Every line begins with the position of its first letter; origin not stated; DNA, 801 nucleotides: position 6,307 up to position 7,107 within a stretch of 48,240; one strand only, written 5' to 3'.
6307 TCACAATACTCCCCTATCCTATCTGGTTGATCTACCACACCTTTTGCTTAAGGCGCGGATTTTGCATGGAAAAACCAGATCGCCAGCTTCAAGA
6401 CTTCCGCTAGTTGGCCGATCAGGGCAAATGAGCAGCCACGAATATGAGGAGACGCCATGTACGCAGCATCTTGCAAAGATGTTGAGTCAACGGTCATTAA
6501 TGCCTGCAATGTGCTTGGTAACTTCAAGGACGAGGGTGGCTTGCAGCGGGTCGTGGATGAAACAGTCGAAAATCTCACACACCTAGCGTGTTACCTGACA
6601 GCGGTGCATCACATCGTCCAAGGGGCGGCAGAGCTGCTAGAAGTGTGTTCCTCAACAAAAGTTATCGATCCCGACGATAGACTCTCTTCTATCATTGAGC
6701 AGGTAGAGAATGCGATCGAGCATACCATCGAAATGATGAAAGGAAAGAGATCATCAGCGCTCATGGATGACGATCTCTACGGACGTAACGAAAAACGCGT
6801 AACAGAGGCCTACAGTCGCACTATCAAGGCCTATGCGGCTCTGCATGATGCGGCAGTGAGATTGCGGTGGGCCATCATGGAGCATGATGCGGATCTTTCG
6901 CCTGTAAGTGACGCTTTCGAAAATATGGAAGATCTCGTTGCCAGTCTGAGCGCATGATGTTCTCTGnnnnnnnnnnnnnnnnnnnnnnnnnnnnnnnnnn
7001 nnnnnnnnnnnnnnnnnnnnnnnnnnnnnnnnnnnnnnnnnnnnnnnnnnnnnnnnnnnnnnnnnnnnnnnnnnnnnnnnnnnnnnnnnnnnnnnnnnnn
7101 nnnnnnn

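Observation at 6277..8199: Four-gene operon joining an unknown helical protein, a RelE/ParE toxin, a stand-alone ImmA/IrrE protease and a small membrane protein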

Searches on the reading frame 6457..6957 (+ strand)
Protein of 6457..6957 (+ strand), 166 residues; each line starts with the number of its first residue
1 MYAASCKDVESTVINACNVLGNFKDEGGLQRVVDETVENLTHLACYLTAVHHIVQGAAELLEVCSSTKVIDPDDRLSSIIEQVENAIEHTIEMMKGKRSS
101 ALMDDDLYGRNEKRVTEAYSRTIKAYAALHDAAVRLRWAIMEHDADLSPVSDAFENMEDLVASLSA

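Call 3: search_protein_families(library=pfam, proteins=[window:6457-6957:+], max_evalue=0.1)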
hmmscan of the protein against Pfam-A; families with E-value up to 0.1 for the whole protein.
window:6457-6957:+ (166 aa): 1 family
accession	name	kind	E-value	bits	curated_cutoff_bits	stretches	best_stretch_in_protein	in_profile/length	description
PF19824.4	Tlp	-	0.022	15.5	25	0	71-96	2-26/70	Small, acid-soluble spore protein Tlp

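Call 4: search_protein_families(library=ncbifam, proteins=[window:6457-6957:+], max_evalue=0.1)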
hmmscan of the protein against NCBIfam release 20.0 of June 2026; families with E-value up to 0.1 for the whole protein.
window:6457-6957:+ (166 aa): 2 families
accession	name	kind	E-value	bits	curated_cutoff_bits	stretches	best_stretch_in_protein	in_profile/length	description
TIGR03090.1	SASP_tlp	equivalog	0.0041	17.6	72.9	1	71-120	2-50/70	small acid-soluble spore protein Tlp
NF006146.0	PRK08295.1-3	equivalog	0.062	12.8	414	1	58-127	128-195/218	RNA polymerase factor sigma-70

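Call 5: search_protein_families(library=padloc, proteins=[window:6457-6957:+], max_evalue=0.1)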
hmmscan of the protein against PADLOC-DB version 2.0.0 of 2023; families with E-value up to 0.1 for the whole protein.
window:6457-6957:+ (166 aa): 1 family
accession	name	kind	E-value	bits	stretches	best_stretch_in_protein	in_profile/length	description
PDLC02708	PbeB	-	0.014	13.6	0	67-92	38-62/65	PbeB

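Call 9: find_homologous_proteins(query=window:6457-6954:+, max_evalue=0.01)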
Query window:6457-6954:+ (166 aa): 5 proteins with E <= 0.01 among 37 candidates.
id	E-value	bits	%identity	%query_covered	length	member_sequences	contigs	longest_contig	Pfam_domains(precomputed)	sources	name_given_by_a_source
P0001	5.3e-102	356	100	100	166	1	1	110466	-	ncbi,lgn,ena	-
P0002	1.1e-77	277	80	100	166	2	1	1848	-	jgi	-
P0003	1.9e-23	101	42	84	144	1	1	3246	-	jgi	jgi:hypothetical protein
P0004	3.7e-20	91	42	83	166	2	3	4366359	-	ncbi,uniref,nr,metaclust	ncbi:hypothetical protein [Aromatoleum aromaticum]|uniref:Uncharacterized protein n=1 Tax=Aromatoleu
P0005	9.3e-14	70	35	80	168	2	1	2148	-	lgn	-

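Call 10: find_encoding_contigs(protein=P0004, flank=6000, max_places=4)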
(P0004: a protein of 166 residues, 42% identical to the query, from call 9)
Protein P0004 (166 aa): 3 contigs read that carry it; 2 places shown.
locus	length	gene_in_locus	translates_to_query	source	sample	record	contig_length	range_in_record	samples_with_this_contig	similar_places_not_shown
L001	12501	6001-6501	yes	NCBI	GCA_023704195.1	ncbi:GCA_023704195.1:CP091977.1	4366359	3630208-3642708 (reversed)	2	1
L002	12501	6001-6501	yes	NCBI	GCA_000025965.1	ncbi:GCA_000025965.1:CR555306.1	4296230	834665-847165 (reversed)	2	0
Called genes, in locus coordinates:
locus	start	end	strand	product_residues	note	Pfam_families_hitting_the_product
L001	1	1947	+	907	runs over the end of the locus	PF07517:SecA_DEAD, PF01043:SecA_PP_bind, PF21090:P-loop_SecA, PF07516:SecA_SW, PF02810:SEC-C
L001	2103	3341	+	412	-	PF01960:ArgJ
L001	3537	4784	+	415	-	PF13356:Arm-DNA-bind_3, PF22022:Phage_int_M, PF00589:Phage_integrase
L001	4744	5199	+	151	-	-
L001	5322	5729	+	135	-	-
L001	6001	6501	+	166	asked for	-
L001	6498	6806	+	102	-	-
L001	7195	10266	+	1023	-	PF11845:Tll0287-like, PF00672:HAMP, PF01590:GAF, PF13185:GAF_2, PF00989:PAS, PF13426:PAS_9, PF00990:GGDEF, PF00563:EAL, +2 more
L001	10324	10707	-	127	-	PF04379:DUF525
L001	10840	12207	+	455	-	PF00206:Lyase_1, PF08328:ASL_C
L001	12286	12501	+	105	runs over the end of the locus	PF10084:DUF2322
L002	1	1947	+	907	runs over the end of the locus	PF07517:SecA_DEAD, PF01043:SecA_PP_bind, PF21090:P-loop_SecA, PF07516:SecA_SW, PF02810:SEC-C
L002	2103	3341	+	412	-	PF01960:ArgJ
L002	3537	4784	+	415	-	PF13356:Arm-DNA-bind_3, PF22022:Phage_int_M, PF00589:Phage_integrase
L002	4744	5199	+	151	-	-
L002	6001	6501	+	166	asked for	-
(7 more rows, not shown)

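Call 11: find_encoding_contigs(protein=P0003, flank=6000, max_places=3)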
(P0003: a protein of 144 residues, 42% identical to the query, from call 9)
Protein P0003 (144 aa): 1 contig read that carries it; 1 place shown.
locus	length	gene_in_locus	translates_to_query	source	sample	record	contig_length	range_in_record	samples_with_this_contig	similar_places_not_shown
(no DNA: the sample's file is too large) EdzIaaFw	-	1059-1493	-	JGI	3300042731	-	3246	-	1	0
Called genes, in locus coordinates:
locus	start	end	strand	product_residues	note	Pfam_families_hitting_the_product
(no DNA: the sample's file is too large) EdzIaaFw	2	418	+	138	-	?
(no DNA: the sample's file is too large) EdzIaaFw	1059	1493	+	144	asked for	-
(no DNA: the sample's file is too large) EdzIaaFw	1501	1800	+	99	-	-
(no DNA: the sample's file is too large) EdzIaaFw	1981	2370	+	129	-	PF14163:SieB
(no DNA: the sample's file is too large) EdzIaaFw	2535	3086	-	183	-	-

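Call 12: find_encoding_contigs(protein=P0005, flank=6000, max_places=3)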
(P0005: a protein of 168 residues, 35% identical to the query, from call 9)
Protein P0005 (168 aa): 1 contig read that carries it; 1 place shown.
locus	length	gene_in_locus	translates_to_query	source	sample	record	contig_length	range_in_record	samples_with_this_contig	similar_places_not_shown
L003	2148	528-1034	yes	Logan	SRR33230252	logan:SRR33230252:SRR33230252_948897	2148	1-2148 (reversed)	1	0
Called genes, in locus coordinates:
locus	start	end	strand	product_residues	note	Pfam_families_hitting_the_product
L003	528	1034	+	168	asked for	-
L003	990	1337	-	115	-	-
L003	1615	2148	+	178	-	?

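Call 15: find_encoding_contigs(protein=P0001, flank=10000, max_places=3)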
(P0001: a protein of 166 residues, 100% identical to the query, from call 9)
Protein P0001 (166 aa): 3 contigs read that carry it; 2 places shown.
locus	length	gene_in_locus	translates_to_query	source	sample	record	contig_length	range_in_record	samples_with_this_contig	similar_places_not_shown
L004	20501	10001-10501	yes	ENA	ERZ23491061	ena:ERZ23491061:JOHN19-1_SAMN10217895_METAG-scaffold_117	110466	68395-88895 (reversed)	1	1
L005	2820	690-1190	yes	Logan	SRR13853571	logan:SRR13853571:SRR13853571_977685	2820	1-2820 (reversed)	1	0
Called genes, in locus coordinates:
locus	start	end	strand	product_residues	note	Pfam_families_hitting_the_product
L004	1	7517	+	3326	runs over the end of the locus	-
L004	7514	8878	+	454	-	PF25919:BSH_CusB (faint), PF26077:BSH_Fcp1 (faint), PF00364:Biotin_lipoyl (faint), PF25973:BSH_CzcB (faint), PF25984:BSH_YknX (weak), PF25994:HH_AprE, PF26002:Beta-barrel_AprE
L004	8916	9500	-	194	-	PF00239:Resolvase, PF13551:HTH_29 (faint), PF13565:HTH_32 (weak), PF02796:HTH_7, PF00440:TetR_N (weak)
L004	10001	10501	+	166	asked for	-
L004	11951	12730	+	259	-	PF26915:Phage_P4_cII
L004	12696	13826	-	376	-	PF14350:Beta_protein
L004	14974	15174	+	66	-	PF02599:CsrA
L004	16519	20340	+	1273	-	PF25023:TEN_YD-shell, PF05593:RHS_repeat, PF25023:TEN_YD-shell, PF18884:TSP3_bac (weak), PF00404:Dockerin_1, PF25023:TEN_YD-shell, PF03527:RHS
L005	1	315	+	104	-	?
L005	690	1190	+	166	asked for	-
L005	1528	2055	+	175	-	PF06114:Peptidase_M78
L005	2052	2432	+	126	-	-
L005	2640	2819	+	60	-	?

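Call 16: find_encoding_contigs(protein=P0002, flank=3000, max_places=3)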
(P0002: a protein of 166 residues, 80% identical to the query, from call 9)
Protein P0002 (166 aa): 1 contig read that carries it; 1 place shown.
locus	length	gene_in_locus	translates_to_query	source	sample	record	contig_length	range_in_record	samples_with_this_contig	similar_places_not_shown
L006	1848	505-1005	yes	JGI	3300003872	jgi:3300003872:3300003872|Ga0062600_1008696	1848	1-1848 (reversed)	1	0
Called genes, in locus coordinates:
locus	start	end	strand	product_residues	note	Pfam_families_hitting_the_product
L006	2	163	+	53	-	?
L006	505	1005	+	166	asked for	-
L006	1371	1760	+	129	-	-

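Call 20: search_protein_families(library=pfam, proteins=[L006:1356-1760:+, L003:1615-2148:+, L001:6498-6806:+, L001:4744-5199:+, L001:5322-5729:+, L006:1012-1305:+], max_evalue=0.5)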
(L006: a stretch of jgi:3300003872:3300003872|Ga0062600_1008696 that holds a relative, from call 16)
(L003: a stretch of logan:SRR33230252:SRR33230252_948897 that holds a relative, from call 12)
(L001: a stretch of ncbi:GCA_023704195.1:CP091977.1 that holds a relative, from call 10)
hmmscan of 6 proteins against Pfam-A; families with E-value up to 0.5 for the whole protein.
L006:1356-1760:+ (134 aa): 4 families
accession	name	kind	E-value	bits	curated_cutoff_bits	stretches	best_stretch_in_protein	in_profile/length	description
PF08395.17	7tm_7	-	0.0035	17.1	26.6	1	28-110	23-107/370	7tm Chemosensory receptor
PF15186.11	TEX13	-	0.064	13.4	27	1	58-94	11-47/150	Testis-expressed sequence 13 protein family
PF06799.16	CGLD27-like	-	0.072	13.6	25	1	25-100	23-101/143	Conserved in the green lineage and diatoms 27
PF19808.4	DUF6291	-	0.075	13.7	27.2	1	38-105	23-66/79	Family of unknown function (DUF6291)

L003:1615-2148:+ (178 aa): 2 families
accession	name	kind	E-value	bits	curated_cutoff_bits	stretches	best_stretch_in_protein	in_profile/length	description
PF01389.23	OmpA_membrane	-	2.8e-19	70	21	1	21-174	7-147/180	OmpA-like transmembrane domain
PF13505.12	OMP_b-brl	-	3.2e-14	53.9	28.7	1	4-175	1-152/175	Outer membrane protein beta-barrel domain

L001:6498-6806:+ (102 aa): 3 families
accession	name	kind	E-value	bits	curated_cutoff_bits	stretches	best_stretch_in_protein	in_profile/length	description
PF05016.21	ParE_toxin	-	0.0086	17.1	23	1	17-97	3-87/89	ParE toxin of type II toxin-antitoxin system, parDE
PF15738.11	YafQ_toxin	-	0.009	16.7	30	1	14-98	2-86/88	Bacterial toxin of type II toxin-antitoxin system, YafQ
PF15781.12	ParE-like_toxin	-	0.031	14.7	28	1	17-96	3-80/87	ParE-like toxin of type II bacterial toxin-antitoxin system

L001:4744-5199:+ (151 aa): 0 families

L001:5322-5729:+ (135 aa): 0 families

L006:1012-1305:+ (97 aa): 3 families
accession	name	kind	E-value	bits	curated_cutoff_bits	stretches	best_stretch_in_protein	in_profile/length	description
PF15781.12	ParE-like_toxin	-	0.0023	18.3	28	1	14-43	5-34/87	ParE-like toxin of type II bacterial toxin-antitoxin system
PF15738.11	YafQ_toxin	-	0.0094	16.7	30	1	9-91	2-84/88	Bacterial toxin of type II toxin-antitoxin system, YafQ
PF05016.21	ParE_toxin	-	0.036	15.1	23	1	10-90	1-85/89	ParE toxin of type II toxin-antitoxin system, parDE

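Call 32: search_solved_structures(query=A3, max_evalue=10)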
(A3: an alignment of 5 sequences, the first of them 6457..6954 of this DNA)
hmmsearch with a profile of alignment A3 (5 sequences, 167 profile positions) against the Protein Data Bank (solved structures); distinct sequences matched with E-value up to 10: 12.
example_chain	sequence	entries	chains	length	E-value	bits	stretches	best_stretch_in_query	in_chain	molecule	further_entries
2k48_A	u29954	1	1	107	0.021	17.8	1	24-94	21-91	Nucleoprotein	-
5tgw_A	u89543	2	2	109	0.039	16.9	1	72-124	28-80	PS1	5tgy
6z35_A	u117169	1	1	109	0.056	16.4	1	72-124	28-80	Maquette 2-1ip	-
1hwu_A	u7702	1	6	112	0.31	14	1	28-83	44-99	PII PROTEIN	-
9t3o_A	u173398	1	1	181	0.52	13.3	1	50-98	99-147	LPS-assembly protein LptD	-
8rs5_A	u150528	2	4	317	0.52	13.2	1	11-76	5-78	Malate dehydrogenase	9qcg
9end_A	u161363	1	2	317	0.52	13.2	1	11-76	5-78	Malate dehydrogenase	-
8oyx_A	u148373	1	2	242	0.71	12.8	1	40-96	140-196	De novo designed soluble GPCR-like protein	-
8rwl_A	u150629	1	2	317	0.77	12.7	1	11-76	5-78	Malate dehydrogenase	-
9zn4_A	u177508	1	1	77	0.92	12.4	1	10-69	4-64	Nif11 domain-containing protein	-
7tcd_A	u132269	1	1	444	5.7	9.9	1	26-97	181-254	D13 LOV2-DARPin fusion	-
5cwo_A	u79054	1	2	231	8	9.4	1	24-95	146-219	Designed helical repeat protein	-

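Call 37: find_related_loci(query=A3, collection=viral_contigs, flank=4000)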
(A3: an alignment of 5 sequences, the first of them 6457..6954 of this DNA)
Query A3 (166 aa) in viral_contigs; peptide patterns used: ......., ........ (x = any residue, [..] = any of these).
6 stretches matched a pattern, but none encodes a relative of the query by tblastn (E <= 1e-3).

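Call 39: find_related_loci(query=A3, collection=metagenome_contigs, flank=4000)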
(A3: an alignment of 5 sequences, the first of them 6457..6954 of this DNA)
Query A3 (166 aa) in metagenome_contigs; peptide patterns used: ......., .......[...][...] (x = any residue, [..] = any of these).
195 stretches matched a pattern; 19 encode a relative of the query (tblastn E <= 1e-3); 19 distinct loci.
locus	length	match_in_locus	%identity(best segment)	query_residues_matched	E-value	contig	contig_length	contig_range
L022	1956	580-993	38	29-166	2e-25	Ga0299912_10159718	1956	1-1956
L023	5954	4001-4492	32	3-166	1e-22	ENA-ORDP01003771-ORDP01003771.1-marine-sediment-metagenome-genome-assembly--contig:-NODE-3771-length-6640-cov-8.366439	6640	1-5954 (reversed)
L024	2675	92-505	34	29-166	2e-22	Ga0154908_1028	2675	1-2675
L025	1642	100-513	34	29-166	2e-22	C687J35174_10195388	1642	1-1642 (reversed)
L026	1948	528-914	36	46-166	3e-22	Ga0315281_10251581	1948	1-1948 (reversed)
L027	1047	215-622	34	29-164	2e-22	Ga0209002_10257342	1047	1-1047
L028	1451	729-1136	34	29-164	4e-22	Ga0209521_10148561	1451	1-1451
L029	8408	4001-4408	34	29-164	4e-22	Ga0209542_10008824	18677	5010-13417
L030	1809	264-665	34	33-161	4e-22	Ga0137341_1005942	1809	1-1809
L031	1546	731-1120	35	33-161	6e-22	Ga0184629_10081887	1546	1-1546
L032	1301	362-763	34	33-161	9e-22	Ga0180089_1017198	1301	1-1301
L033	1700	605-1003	35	29-160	2e-20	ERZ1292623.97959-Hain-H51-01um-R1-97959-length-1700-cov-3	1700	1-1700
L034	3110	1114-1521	32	29-164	6e-20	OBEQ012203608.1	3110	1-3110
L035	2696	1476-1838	35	33-153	1e-18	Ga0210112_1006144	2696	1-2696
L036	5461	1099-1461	35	33-153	1e-18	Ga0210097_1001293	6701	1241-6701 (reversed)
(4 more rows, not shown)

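Call 45: find_homologous_proteins(query=A5, max_evalue=0.001)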
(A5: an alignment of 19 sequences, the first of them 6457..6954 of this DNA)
Query A5 (19 sequences) (166 aa, profile of the alignment): 54 proteins with E <= 0.001 among 5006 candidates.
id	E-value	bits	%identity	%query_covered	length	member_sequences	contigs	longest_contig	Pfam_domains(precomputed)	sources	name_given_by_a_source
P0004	1.1e-54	203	42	83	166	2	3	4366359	-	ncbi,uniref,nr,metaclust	ncbi:hypothetical protein [Aromatoleum aromaticum]|uniref:Uncharacterized protein n=1 Tax=Aromatoleu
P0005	3.6e-54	201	35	80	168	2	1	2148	-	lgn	-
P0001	5.8e-50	187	100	100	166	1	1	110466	-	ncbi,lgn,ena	-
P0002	4.7e-47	178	80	100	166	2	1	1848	-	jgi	-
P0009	2.6e-46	175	34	81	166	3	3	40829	-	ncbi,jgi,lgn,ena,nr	ncbi:MAG TPA: hypothetical protein ENK05_08710 [Gammaproteobacteria bacterium]|nr:hypothetical prote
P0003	1.9e-45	173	42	84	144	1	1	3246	-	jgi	jgi:hypothetical protein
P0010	5.4e-41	158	29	58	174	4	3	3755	-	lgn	-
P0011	5.4e-38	148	21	57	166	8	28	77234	-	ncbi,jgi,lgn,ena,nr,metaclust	ncbi:MAG: hypothetical protein ACK5RJ_09995 [Burkholderiales bacterium]|jgi:hypothetical protein|nr:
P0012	1.1e-35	141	28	82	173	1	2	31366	-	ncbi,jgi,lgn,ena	jgi:hypothetical protein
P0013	1.9e-35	140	26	82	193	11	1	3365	-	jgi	jgi:hypothetical protein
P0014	5.2e-35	139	32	94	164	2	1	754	-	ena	-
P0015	1.0e-34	138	30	60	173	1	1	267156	-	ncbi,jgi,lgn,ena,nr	ncbi:MAG TPA: hypothetical protein VNR70_01440 [Steroidobacteraceae bacterium]|nr:hypothetical prote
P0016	2.8e-34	136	41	52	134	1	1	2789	-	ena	-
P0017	3.8e-34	136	26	80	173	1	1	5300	-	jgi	jgi:hypothetical protein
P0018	1.2e-33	134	28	60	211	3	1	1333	-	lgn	-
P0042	1.8e-27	114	28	82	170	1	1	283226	-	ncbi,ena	-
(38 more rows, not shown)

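Call 56: predict_structure(alignment_id=A6)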
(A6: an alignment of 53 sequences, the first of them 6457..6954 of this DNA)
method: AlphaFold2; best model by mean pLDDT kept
length: 166 residues; sequences in the alignment: 53
mean_pLDDT: 88.4   pTM: 0.73
mean pLDDT of the five models: 88.4, 87.8, 86.5, 85.5, 84.7
residues with pLDDT >= 90: 112; 70-90: 32; 50-70: 18; < 50: 4
segments of 3 or more residues with pLDDT < 50: none
pLDDT, mean of each block of 10 residues (from residue 1): 61 66 65 95 97 96 90 96 98 98 92 97 98 98 88 83 79
secondary structure, 60 per line:
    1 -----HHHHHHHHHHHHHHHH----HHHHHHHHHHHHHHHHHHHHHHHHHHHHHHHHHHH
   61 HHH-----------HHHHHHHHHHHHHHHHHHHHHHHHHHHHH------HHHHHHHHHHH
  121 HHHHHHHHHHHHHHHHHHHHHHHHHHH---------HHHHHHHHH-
elements in order: H6-21 H26-63 H75-103 H110-147 H157-165

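Call 59: fold_search(model_id=the predicted structure, library=pdb)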
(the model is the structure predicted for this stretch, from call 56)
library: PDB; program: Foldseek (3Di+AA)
matches with E <= 10: 370; with E <= 0.001: 0
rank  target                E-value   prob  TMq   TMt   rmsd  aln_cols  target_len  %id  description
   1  4clv_A                5.9e-01  0.47  0.31  0.35  11.9       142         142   18  Crystal Structure of dodecylphosphocholine-solubilized NccX from Cupriavidus metallidurans 31A (released 2014-10-01)
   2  4atm                  7.3e-01  0.16  0.23  0.18  21.9       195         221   16  Crystal structure of the BAR domain of human Amphiphysin, isoform 1 at 1.8 Angstrom resolution featuring increased order (released 2012-05-30)
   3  4dzu_A                8.6e-01  0.41  0.30  0.28  11.6       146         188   16  Complex of 3-alpha bound to gp41-5 (released 2012-05-02)
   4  8dk1_A                8.6e-01  0.23  0.29  0.16  14.0       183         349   12  CryoEM structure of JetABC (head construct) from Pseudomonas aeruginosa PA14 (released 2022-10-05)
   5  3c98_B                9.1e-01  0.69  0.45  0.35   5.8       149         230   11  Revised structure of the munc18a-syntaxin1 complex (released 2008-03-25)
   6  8zak_B                9.5e-01  0.89  0.49  0.36   5.5       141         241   10  Crystal structure of the channel protein CorA from Campylobacter jejuni in complex with Ni2+ (released 2024-06-19)
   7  9pba_I                1.0e+00  0.69  0.45  0.48  21.2       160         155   11  21bin20S complex (NSF-alphaSNAP-2:1 syntaxin-1a:SNAP-25), non-hydrolyzing, class 9 (released 2025-08-06)
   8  8dk2_B                1.0e+00  0.21  0.28  0.16  14.1       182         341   12  CryoEM structure of Pseudomonas aeruginosa PA14 JetABC in an unclamped state trapped in ATP dependent dimeric form (released 2022-10-05)
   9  1ez3_A                1.1e+00  0.72  0.42  0.51   5.2       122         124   10  CRYSTAL STRUCTURE OF THE NEURONAL T-SNARE SYNTAXIN-1A (released 2000-06-07)
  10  4jeu_B                1.1e+00  0.72  0.46  0.37   5.8       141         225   11  Crystal Structure of Munc18a and Syntaxin1 with native N-terminus complex (released 2013-07-17)
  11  8gel_A                1.1e+00  0.33  0.29  0.14   7.4       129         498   17  Cryo-EM structure of synthetic tetrameric building block sC4 (released 2024-03-13)
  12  8zah_A                1.1e+00  0.85  0.49  0.35   5.5       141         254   10  Crystal structure of the channel protein CorA from Campylobacter jejuni (released 2024-06-19)
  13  1f45_B                1.1e+00  0.15  0.21  0.25  12.9       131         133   13  HUMAN INTERLEUKIN-12 (released 2001-06-20)
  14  8fih_B                1.2e+00  0.87  0.42  0.62   4.8       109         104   11  Multi-state design of two-state switchable hinge proteins (released 2023-08-16)
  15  8zah_B                1.3e+00  0.87  0.50  0.37   4.5       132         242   11  Crystal structure of the channel protein CorA from Campylobacter jejuni (released 2024-06-19)
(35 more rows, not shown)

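Call 60: search_protein_representatives(alignment_id=A6)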
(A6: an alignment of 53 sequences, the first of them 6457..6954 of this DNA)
Query: 53 sequences, 172 profile positions. Proteins with E-value up to 0.001 (for the whole library): 606; up to 1e-10: 441; up to 1e-30: 84. The best 150 are listed.
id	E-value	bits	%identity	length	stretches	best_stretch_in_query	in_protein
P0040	1.2e-61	223.9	-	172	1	7-170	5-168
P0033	5.9e-57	208.6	-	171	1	5-170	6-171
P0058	6.8e-55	201.9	-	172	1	6-171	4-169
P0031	1.1e-54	201.2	-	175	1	6-170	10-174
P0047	5.2e-54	199.1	-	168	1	9-170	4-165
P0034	2.9e-53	196.6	-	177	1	3-171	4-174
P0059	4.2e-53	196.1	-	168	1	7-170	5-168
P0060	2.4e-52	193.6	-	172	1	11-170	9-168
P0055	3.4e-50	186.6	-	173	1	1-171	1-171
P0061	7.5e-50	185.5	-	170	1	5-170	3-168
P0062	3.1e-49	183.5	-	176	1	9-170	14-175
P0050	5.4e-49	182.7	-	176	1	9-170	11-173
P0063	5.8e-49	182.6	-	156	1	39-170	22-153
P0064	9.5e-48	178.7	-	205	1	8-170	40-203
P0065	9.9e-48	178.6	-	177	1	10-170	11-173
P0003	2.2e-40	154.7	-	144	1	26-170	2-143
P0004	2.3e-39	151.4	-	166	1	14-170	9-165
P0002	4.9e-38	147.1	-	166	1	4-170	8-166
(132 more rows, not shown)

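Call 61: search_protein_families(library=pfam, alignment_id=A6, max_evalue=0.01)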
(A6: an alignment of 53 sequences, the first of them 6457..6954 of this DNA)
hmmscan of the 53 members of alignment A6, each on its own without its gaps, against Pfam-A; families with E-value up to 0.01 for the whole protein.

A. member 1, window:6457-6954:+ (166 aa): 0 families

B. families by the number of members that match (of 53 scanned): 4 families
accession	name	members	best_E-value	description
PF13610.12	DDE_Tnp_IS240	2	0.00022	DDE domain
PF07926.17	TPR_MLP1_2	1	0.0021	TPR/MLP1/MLP2-like protein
PF10157.14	BORCS6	1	0.0071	BLOC-1-related complex sub-unit 6 C-terminal helix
PF20653.3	COG6_C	1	0.0099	Conserved Oligomeric Golgi complex subunit 6, C-terminal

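Call 72: search_dna_similar(query=window:6457-6954:+, collection=plasmids, mode=protein, max_rows=15, max_evalue=0.001)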
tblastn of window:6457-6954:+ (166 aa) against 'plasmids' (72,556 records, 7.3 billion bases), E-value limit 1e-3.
No match.
